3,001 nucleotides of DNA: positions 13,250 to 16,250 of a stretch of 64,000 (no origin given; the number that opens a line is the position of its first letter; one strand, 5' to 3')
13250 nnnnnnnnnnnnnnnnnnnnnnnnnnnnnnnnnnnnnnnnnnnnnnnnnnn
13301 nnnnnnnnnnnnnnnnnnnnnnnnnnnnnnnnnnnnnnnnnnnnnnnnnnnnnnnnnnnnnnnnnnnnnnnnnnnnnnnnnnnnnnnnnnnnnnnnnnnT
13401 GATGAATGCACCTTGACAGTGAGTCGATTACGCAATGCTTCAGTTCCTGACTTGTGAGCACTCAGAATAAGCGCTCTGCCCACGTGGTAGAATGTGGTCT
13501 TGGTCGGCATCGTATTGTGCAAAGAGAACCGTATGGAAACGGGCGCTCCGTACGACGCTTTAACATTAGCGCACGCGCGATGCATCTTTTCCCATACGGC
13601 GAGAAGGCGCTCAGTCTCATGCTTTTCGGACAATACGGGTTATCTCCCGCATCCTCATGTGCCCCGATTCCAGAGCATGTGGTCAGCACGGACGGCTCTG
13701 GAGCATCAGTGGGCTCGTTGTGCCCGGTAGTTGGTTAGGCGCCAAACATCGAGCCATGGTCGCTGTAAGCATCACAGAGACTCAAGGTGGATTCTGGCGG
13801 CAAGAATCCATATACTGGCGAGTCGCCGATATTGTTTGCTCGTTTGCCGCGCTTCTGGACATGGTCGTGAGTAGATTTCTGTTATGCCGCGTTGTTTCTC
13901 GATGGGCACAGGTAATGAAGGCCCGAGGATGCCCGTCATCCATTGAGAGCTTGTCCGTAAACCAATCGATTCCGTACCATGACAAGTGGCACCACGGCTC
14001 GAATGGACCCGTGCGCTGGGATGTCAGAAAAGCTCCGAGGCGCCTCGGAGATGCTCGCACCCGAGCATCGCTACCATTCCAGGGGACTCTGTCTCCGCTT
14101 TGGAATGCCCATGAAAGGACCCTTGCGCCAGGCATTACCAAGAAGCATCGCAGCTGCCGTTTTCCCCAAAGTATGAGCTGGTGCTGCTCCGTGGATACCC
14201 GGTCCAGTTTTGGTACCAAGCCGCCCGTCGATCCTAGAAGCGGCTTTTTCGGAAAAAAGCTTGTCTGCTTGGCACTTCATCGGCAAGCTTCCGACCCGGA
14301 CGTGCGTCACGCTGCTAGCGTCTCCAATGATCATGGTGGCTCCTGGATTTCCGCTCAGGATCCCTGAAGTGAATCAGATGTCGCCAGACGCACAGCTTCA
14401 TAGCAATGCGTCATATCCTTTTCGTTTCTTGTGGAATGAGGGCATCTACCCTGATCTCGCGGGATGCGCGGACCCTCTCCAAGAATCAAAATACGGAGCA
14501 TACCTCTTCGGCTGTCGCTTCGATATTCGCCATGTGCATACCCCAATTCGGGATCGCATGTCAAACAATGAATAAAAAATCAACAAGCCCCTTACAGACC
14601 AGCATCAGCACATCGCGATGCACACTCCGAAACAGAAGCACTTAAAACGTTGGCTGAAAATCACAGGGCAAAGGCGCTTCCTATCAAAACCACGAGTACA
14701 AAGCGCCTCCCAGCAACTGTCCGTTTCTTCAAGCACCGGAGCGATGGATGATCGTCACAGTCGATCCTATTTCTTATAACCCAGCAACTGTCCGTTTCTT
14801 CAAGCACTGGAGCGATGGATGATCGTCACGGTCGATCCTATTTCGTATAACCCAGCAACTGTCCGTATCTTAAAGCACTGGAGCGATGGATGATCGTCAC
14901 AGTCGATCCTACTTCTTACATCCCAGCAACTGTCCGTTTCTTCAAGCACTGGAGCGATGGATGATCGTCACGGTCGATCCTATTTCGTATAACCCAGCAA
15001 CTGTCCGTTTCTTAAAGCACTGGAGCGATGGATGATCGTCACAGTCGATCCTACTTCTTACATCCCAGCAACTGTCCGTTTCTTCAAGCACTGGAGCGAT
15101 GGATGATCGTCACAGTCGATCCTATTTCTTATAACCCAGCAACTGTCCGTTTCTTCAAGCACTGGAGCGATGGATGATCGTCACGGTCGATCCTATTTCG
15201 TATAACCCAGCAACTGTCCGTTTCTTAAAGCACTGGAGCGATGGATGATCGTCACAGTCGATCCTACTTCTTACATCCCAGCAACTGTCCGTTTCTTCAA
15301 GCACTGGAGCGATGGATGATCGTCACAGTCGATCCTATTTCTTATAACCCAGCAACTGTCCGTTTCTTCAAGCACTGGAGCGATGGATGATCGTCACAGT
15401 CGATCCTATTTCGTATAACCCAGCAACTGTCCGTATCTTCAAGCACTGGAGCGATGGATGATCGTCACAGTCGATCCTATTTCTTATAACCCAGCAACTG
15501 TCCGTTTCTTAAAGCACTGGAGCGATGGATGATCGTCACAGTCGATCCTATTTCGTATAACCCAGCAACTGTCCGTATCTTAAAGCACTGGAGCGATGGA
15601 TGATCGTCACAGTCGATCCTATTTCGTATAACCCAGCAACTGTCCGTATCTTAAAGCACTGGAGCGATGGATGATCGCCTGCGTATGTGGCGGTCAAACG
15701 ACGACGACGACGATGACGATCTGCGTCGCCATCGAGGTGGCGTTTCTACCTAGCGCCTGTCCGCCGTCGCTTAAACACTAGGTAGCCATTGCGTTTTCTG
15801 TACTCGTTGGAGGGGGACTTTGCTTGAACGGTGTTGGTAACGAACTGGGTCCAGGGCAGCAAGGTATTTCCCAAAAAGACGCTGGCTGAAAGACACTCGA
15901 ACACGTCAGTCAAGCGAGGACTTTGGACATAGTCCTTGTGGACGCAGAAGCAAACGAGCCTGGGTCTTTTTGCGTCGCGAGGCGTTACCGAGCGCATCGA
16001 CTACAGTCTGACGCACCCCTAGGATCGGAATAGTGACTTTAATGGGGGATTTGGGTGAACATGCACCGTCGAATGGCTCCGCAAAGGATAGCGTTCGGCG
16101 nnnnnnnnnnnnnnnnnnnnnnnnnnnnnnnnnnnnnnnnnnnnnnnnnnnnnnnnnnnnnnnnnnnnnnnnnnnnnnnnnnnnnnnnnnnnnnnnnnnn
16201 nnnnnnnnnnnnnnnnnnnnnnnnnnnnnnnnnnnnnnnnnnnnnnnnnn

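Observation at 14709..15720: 71-bp minisatellite with 213-bp higher-order structure immediately upstream of the ACC gene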

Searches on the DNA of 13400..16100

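Call 26: search_rna_families(source=window, start=13400, end=16100, threshold=evalue, max_evalue=1)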
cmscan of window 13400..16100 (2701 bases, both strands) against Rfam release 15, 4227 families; matches with E-value up to 1: 0.
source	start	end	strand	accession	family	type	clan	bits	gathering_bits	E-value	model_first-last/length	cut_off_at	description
